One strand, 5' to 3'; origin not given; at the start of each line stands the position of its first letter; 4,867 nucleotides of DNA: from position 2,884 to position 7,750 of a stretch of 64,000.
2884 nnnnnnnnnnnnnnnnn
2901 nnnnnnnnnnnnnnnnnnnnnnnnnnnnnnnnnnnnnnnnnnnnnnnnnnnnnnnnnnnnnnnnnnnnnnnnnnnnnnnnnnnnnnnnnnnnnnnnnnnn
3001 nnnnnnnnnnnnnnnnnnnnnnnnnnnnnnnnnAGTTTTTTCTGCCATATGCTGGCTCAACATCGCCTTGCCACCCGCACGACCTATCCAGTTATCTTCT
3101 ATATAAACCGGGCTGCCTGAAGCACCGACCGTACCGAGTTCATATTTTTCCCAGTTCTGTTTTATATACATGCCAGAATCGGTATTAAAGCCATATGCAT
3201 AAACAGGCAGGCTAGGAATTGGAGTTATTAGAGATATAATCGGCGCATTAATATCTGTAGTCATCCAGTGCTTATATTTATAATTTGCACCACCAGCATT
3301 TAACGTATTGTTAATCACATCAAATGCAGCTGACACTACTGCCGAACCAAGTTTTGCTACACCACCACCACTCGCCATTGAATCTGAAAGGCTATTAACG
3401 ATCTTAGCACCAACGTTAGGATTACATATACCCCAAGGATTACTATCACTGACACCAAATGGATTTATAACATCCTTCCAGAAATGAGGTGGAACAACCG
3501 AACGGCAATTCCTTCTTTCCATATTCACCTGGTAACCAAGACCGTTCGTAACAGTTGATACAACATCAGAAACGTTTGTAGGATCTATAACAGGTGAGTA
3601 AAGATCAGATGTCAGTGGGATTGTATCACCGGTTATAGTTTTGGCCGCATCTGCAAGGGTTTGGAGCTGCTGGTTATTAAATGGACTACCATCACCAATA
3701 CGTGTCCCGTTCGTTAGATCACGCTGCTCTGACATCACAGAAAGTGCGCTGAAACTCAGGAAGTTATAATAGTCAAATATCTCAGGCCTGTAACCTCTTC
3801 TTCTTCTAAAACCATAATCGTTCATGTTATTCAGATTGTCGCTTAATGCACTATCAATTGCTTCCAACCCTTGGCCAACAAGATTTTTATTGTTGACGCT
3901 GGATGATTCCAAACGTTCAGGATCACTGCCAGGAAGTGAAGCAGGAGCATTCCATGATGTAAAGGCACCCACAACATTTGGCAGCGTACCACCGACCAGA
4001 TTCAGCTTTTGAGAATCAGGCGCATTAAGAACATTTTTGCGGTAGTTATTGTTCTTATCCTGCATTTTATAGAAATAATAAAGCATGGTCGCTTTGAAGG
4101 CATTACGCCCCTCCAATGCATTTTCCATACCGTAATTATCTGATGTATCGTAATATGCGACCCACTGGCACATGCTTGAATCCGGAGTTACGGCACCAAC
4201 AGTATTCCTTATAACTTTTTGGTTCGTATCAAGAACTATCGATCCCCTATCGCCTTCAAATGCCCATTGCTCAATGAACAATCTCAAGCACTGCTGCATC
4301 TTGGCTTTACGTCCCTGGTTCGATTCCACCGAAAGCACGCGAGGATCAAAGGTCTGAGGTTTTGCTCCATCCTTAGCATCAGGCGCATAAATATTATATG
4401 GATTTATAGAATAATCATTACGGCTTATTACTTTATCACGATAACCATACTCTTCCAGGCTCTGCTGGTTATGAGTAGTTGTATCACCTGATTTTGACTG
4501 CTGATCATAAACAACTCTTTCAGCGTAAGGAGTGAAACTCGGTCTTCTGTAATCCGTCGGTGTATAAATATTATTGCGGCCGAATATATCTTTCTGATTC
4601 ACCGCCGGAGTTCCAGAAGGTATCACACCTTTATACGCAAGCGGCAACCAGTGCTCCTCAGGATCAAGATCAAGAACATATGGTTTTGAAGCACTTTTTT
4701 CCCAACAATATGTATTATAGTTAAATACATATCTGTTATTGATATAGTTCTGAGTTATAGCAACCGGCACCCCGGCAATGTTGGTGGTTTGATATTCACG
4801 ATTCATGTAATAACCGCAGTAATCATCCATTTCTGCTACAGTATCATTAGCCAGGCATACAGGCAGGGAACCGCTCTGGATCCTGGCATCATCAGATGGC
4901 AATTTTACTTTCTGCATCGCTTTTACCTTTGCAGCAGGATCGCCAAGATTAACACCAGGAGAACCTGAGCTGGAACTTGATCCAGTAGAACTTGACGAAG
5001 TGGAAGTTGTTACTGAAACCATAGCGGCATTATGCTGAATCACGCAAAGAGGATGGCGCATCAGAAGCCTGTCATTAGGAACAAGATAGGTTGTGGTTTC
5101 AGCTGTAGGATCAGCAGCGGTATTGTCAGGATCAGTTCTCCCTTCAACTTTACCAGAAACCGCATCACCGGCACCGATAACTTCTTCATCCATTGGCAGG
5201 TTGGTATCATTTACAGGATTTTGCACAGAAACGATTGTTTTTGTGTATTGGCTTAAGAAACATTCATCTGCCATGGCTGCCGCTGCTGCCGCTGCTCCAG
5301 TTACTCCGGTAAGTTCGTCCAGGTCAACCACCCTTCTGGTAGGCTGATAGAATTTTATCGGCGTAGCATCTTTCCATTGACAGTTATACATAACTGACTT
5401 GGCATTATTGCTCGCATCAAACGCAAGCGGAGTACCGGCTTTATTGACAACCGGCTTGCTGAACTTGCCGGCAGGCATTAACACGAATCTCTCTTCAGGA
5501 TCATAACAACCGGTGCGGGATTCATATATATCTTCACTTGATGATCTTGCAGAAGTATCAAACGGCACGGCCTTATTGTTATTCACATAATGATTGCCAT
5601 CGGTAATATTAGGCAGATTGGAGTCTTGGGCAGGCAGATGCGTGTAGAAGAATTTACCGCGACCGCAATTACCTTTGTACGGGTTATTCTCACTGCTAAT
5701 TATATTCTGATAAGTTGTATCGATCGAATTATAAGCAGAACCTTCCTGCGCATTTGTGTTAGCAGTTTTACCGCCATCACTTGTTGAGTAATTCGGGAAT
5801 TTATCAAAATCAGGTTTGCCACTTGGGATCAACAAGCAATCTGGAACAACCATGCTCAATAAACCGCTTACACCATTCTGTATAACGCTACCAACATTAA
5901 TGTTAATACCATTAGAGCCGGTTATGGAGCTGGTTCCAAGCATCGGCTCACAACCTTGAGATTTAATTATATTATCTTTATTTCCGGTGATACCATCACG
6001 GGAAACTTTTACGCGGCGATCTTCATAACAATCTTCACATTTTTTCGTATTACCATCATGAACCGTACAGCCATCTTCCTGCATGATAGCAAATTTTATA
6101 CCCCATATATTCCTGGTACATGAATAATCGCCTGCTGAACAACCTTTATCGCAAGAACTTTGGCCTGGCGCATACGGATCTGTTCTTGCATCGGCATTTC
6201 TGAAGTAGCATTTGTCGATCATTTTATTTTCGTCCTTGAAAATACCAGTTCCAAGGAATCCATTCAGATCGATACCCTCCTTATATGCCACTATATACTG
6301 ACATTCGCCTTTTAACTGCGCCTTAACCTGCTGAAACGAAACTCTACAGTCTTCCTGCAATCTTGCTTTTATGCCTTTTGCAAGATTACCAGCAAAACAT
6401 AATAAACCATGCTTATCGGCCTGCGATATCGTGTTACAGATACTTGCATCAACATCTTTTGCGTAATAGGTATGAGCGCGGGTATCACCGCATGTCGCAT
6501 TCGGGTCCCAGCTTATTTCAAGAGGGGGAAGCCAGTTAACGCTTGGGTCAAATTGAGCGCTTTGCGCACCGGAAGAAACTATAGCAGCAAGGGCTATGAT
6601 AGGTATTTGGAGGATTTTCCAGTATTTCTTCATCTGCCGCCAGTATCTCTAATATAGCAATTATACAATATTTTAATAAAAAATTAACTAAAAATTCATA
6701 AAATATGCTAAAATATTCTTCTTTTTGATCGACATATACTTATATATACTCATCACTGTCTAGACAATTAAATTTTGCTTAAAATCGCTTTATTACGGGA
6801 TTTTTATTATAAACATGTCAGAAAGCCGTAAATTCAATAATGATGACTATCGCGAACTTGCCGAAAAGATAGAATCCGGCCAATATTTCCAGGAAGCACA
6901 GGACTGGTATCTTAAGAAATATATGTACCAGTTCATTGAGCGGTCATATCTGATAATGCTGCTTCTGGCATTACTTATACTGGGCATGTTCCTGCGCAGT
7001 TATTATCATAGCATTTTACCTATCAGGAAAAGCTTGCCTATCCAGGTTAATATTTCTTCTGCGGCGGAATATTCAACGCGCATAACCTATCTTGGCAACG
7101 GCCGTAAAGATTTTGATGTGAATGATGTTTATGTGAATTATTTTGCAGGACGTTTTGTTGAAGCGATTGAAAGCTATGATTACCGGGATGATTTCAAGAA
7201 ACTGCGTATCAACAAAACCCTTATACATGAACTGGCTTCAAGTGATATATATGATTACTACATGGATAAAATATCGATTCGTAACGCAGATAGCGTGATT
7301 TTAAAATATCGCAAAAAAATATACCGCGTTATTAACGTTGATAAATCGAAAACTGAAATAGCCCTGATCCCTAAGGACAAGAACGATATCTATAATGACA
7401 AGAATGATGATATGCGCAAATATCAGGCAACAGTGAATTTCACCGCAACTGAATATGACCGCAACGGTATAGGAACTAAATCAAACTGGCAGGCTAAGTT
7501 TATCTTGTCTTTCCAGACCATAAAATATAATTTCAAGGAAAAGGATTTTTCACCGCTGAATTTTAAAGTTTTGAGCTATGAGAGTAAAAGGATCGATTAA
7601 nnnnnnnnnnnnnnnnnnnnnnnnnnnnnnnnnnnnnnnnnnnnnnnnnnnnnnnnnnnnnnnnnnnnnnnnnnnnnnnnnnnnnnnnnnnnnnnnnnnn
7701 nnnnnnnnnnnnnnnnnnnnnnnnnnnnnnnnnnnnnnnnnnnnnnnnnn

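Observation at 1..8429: Orphan virB8-virB9 pair divergent from the giant gene and followed directly by housekeeping ilvB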

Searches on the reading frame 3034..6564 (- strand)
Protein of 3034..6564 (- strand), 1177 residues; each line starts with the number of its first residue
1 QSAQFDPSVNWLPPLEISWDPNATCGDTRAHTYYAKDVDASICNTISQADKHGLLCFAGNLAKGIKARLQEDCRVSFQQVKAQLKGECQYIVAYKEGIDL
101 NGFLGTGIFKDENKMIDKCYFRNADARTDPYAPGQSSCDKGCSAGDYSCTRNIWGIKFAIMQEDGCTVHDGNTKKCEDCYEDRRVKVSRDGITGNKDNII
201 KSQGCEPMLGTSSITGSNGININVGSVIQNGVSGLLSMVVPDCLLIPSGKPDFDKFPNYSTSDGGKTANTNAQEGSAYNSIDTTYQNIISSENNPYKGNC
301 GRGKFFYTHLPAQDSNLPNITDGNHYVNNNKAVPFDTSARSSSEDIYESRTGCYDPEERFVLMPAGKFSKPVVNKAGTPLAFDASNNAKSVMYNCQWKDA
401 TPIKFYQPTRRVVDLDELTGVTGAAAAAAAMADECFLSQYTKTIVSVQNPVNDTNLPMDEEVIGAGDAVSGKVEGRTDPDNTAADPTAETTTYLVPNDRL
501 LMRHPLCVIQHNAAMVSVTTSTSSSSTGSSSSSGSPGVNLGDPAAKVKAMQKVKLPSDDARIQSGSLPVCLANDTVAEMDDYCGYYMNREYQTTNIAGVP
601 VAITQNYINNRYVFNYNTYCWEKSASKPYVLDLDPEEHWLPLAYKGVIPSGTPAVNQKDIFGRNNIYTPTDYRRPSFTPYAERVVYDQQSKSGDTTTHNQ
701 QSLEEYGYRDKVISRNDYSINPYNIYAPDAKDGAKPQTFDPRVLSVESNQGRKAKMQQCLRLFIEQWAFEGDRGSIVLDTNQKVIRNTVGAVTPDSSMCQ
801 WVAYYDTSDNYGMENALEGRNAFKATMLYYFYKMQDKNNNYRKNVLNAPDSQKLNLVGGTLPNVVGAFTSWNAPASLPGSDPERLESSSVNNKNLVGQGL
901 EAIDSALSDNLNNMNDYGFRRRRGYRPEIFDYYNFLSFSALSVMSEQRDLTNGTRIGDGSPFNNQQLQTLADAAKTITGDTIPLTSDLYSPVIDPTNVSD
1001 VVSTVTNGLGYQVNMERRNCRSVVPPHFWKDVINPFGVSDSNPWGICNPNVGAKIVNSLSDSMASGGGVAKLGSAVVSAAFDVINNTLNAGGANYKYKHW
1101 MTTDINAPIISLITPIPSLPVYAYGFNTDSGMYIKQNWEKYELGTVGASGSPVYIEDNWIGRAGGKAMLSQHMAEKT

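Call 58: predict_structure(alignment_id=A3)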
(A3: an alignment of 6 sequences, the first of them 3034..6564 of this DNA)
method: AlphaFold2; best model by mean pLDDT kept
length: 1177 residues; sequences in the alignment: 6
mean_pLDDT: 29.4   pTM: 0.24
mean pLDDT of the five models: 29.4, 26.5, 26.1, 26.0, 25.0
residues with pLDDT >= 90: 0; 70-90: 0; 50-70: 4; < 50: 1173
segments of 3 or more residues with pLDDT < 50: 1-69, 75-156, 158-1177
pLDDT, mean of each block of 10 residues (from residue 1): 24 33 34 41 43 30 47 49 43 41 38 33 24 25 30 42 37 30 26 28 24 29 29 30 31 28 31 31 30 24 24 25 32 28 25 24 26 39 31 24 23 29 32 33 28 25 23 22 22 21 23 26 28 29 31 26 26 27 28 26 27 32 33 29 30 35 33 27 28 30 26 26 26 32 28 34 32 27 26 27 29 32 33 35 37 30 24 21 24 28 28 29 28 28 24 25 38 42 31 33 30 26 26 27 29 27 30 30 36 32 26 22 25 26 28 23 22 23
secondary structure, 60 per line:
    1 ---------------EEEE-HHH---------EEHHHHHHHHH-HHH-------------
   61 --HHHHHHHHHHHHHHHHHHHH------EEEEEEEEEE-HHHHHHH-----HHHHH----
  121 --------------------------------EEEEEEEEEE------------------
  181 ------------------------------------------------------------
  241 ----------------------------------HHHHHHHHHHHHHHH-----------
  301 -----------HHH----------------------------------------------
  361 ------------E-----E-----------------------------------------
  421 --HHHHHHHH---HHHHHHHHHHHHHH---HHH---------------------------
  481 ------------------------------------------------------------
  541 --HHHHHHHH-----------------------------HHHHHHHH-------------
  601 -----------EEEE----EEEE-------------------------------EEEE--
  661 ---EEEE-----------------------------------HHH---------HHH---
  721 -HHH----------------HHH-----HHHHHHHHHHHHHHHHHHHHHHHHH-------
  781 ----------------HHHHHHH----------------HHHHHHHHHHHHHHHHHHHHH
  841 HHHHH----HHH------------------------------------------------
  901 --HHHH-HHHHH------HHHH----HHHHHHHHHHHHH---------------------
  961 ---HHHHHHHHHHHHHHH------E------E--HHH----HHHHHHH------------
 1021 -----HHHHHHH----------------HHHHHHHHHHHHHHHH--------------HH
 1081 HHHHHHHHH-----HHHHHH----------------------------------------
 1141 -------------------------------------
elements in order (helices of 4 or more, strands of 3 or more residues): E16-19 H35-43 H63-82 E89-98 H100-106 H112-116 E153-162 H275-289 H423-430 H434-447 H543-550 H580-587 E612-615 E620-623 E655-658 E664-667 H749-773 H797-803 H820-845 H903-906 H908-912 H919-922 H927-939 H964-978 H1002-1008 H1026-1032 H1049-1064 H1079-1089 H1095-1100

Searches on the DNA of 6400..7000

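Call 102: search_rna_families(source=window, start=6400, end=7000, threshold=evalue, max_evalue=1)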
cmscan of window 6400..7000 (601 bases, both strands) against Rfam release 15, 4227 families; matches with E-value up to 1: 0.
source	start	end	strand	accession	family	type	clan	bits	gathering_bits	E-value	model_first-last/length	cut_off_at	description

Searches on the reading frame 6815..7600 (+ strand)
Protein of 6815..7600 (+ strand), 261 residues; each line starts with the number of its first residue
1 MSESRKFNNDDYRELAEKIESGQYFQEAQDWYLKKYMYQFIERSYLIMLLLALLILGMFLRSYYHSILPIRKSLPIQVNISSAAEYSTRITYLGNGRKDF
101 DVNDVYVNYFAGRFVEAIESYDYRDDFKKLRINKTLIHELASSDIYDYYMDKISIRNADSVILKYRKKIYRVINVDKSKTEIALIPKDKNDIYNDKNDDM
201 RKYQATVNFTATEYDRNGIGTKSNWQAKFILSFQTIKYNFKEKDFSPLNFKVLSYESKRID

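Call 6: search_protein_families(library=pfam, proteins=[window:6815-7600:+], max_evalue=0.01)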
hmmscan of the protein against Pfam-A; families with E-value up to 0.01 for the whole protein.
window:6815-7600:+ (261 aa): 1 family
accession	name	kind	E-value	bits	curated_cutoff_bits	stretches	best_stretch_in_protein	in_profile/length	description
PF04335.19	VirB8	-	0.00025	21.4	23.2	1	96-256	68-209/213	VirB8 protein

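Call 9: search_protein_families(library=ncbifam, proteins=[window:6815-7600:+], max_evalue=0.01)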
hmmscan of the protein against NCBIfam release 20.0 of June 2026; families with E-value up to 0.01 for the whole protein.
window:6815-7600:+ (261 aa): 0 families

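Call 21: search_solved_structures(query=A2, max_evalue=1, show_alignments=1)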
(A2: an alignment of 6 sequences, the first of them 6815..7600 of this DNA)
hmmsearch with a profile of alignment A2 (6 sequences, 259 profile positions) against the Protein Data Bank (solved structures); distinct sequences matched with E-value up to 1: 5.
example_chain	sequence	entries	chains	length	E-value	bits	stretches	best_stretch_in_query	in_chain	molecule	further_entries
4lso_A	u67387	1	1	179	0.0013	21.5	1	62-255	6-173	Type IV secretion system protein virB8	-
4kz1_A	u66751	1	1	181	0.04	16.6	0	198-255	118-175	VirB8 protein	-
4mei_A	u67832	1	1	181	0.07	15.8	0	200-255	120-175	VirB8 protein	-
9gb5_G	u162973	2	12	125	0.2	14.3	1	162-214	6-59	gp51 - Neck valve protein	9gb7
2bhm_A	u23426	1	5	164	0.8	12.4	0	208-254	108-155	TYPE IV SECRETION SYSTEM PROTEIN VIRB8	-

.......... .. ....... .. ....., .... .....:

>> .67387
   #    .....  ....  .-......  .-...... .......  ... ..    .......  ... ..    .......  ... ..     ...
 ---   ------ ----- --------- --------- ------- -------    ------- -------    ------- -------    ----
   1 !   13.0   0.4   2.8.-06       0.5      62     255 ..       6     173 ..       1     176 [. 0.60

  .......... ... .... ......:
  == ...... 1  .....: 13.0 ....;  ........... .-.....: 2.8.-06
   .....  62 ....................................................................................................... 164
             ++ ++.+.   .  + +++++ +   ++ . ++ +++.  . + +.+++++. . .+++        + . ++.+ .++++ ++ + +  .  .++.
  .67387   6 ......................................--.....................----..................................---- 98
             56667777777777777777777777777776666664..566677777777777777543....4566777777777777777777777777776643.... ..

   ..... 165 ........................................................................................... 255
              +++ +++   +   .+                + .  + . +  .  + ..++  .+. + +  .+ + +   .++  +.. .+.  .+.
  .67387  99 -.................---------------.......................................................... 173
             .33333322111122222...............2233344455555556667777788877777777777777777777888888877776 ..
